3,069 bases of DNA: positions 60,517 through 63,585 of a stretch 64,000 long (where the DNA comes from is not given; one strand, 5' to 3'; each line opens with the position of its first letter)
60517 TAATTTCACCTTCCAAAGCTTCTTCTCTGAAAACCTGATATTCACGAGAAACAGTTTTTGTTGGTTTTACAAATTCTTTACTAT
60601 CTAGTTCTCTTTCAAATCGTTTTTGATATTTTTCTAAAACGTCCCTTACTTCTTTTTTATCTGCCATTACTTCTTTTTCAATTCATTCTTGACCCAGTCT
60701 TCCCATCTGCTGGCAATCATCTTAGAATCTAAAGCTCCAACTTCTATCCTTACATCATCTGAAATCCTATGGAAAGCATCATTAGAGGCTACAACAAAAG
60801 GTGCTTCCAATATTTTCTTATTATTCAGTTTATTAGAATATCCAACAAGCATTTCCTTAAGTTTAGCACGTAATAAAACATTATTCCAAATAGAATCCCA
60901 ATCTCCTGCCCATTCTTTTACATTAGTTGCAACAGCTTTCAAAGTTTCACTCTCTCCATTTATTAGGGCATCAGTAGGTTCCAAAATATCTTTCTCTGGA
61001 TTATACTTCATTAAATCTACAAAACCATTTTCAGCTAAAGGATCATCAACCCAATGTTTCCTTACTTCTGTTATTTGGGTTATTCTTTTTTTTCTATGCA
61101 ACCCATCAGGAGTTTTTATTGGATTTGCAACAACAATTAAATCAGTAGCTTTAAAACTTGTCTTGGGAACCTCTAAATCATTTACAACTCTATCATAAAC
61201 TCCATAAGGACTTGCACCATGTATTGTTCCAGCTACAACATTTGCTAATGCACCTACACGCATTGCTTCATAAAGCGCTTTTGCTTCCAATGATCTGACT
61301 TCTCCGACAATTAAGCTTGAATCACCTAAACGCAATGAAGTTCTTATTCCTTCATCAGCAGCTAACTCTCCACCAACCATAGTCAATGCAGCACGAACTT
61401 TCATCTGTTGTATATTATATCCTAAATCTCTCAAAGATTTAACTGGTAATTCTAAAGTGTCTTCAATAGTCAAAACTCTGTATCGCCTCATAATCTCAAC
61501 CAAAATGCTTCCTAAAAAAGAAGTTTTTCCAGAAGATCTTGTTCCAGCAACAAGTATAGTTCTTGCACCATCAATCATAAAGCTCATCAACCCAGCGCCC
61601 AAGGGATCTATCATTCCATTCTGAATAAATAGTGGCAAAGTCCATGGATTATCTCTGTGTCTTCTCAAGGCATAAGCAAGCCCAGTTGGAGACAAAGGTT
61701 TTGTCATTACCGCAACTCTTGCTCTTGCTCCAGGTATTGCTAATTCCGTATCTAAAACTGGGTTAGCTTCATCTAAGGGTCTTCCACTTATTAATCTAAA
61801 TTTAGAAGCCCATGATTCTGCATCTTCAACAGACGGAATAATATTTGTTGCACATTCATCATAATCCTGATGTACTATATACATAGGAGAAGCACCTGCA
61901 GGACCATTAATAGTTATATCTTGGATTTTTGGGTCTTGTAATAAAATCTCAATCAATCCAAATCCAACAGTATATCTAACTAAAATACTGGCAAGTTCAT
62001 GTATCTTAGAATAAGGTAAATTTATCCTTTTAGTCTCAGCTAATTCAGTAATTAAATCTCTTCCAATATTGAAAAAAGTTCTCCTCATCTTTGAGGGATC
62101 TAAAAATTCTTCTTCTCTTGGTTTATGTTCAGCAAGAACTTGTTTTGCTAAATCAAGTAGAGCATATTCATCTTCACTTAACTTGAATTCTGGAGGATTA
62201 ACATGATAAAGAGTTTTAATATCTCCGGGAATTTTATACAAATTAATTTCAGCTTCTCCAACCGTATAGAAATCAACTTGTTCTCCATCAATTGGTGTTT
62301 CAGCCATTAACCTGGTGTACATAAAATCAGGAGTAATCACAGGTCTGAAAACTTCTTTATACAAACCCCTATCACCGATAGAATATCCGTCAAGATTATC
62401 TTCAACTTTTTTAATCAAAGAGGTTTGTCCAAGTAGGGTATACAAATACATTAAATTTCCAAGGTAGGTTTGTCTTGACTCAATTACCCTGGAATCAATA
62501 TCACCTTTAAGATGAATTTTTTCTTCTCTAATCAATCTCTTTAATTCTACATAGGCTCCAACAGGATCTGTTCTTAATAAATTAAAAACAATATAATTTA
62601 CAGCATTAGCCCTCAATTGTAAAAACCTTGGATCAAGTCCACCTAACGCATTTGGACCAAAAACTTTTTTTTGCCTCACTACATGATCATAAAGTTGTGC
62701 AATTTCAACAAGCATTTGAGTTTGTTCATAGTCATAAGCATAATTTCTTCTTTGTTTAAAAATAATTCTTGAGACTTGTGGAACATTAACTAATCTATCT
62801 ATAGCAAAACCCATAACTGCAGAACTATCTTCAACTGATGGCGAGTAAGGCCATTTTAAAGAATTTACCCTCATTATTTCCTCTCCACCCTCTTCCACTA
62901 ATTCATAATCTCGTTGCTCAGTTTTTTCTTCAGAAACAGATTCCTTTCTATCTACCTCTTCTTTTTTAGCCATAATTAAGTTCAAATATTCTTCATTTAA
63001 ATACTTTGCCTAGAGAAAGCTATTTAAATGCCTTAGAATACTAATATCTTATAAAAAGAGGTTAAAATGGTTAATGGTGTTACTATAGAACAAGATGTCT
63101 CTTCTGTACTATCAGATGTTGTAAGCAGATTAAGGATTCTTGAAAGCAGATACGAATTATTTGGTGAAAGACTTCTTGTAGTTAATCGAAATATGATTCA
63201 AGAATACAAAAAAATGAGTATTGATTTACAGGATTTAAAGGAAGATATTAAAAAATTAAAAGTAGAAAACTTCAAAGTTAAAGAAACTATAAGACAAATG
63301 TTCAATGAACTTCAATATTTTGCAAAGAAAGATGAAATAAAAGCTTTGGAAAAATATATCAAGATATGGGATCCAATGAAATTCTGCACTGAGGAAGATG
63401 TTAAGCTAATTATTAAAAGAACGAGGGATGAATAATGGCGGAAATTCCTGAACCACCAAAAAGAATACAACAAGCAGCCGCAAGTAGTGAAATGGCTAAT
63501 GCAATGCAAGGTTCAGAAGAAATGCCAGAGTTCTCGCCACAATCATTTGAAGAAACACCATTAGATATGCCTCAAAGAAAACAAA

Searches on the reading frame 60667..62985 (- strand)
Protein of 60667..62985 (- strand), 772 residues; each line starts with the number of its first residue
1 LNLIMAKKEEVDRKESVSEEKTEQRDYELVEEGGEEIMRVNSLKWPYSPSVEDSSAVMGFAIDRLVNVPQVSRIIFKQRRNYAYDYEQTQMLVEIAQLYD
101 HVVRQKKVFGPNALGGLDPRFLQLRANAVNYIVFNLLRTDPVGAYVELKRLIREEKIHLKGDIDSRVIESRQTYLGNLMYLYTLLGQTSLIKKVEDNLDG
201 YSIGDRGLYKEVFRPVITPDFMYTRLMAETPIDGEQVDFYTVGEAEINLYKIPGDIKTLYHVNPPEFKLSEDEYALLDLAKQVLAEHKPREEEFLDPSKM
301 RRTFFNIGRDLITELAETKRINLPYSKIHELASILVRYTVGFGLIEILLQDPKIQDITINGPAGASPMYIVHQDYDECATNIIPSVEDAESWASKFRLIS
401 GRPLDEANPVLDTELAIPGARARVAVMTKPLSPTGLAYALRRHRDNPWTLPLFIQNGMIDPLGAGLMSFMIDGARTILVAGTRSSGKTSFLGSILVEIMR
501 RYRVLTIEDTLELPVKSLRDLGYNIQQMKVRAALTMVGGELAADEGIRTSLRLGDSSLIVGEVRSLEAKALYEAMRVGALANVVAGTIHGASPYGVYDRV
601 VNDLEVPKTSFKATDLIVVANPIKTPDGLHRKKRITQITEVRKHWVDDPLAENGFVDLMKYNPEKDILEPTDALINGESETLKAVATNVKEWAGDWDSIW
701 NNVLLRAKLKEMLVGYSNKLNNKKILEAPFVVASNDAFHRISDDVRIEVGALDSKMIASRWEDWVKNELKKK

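Call 28: find_encoding_contigs(protein=window:60667-62985:-, flank=10000, max_places=2)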
Protein window:60667-62985:- (772 aa): no gene with exactly this product is on record in the collection.

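Call 69: search_protein_families(library=pfam, proteins=[window:60667-62985:-], max_evalue=0.01)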
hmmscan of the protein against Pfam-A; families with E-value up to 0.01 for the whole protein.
window:60667-62985:- (772 aa): 1 family
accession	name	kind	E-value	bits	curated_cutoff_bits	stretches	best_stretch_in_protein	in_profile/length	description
PF00437.27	T2SSE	-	7.8e-14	51.5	24.9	1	393-619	61-273/370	Type II/IV secretion system protein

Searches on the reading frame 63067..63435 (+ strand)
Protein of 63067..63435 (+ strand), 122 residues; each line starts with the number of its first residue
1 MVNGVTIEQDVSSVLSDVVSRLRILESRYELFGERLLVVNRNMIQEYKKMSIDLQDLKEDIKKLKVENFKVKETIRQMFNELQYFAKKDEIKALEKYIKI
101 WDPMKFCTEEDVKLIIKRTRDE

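Call 75: find_encoding_contigs(protein=window:63067-63435:+, flank=10000, max_places=3)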
Protein window:63067-63435:+ (122 aa): 1 contig read that carries it; 1 place shown.
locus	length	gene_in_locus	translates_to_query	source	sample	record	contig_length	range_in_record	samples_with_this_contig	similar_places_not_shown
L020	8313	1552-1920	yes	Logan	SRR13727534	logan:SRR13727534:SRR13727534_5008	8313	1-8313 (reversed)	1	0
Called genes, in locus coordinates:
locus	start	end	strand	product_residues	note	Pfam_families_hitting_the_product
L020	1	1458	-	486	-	?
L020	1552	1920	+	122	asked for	-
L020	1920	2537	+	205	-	-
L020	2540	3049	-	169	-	-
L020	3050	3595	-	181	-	-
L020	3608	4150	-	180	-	-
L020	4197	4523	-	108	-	-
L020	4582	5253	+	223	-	PF01963:TraB_PrgY_gumN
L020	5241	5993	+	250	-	PF02163:Peptidase_M50 (faint)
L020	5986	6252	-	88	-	-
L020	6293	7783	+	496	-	PF00270:DEAD, PF04851:ResIII, PF18766:SWI2_SNF2 (weak), PF07652:Flavi_DEAD (weak), PF21210:RNA_helicase_helical, PF00271:Helicase_C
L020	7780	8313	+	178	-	?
